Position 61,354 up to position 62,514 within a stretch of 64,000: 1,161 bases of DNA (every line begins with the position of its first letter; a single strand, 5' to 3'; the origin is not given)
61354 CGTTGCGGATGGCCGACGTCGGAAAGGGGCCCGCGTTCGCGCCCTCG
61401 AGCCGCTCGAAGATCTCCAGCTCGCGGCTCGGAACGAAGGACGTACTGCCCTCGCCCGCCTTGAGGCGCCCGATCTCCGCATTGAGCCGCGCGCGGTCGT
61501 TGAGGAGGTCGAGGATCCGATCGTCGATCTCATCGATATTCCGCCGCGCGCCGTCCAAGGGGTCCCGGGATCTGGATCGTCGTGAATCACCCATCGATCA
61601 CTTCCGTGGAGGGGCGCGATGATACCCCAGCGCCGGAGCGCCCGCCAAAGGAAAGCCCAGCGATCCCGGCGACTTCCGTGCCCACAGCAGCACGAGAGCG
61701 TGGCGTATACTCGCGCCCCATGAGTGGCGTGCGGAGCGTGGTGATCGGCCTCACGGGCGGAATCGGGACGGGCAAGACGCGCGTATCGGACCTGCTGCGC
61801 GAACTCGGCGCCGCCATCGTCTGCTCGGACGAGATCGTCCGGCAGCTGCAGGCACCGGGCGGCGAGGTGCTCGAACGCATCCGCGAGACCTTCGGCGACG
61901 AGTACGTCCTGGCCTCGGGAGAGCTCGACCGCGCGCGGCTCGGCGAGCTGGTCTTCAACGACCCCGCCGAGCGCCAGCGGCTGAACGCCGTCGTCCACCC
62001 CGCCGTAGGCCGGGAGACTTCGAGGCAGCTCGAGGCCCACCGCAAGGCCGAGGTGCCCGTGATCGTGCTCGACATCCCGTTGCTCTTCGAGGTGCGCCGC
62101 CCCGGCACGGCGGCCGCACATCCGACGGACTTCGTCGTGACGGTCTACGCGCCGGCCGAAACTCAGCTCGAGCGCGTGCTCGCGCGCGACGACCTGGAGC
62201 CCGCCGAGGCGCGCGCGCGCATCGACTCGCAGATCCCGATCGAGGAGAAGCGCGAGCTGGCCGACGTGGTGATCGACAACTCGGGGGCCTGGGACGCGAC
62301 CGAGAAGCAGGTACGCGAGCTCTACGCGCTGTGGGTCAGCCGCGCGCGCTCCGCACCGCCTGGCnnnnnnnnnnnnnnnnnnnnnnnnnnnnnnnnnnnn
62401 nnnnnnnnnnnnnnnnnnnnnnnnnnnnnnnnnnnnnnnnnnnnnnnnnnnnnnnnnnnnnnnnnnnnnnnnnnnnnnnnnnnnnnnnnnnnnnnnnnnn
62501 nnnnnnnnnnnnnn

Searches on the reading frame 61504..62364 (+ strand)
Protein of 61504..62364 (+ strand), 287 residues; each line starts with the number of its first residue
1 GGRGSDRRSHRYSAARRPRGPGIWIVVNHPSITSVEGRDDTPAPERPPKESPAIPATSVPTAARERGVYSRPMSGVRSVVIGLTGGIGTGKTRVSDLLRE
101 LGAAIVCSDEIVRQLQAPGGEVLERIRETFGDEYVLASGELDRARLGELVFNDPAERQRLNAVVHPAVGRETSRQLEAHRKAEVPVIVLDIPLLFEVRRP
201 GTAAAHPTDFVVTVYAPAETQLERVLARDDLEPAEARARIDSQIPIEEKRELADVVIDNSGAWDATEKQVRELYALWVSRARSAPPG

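Call 20: search_protein_families(library=pfam, proteins=[window:61504-62364:+], max_evalue=0.00001)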
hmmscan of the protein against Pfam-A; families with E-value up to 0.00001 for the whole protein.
window:61504-62364:+ (287 aa): 1 family
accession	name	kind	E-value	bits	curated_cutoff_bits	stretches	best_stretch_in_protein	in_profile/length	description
PF01121.26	CoaE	-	3.5e-54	183.7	27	1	80-262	2-177/180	Dephospho-CoA kinase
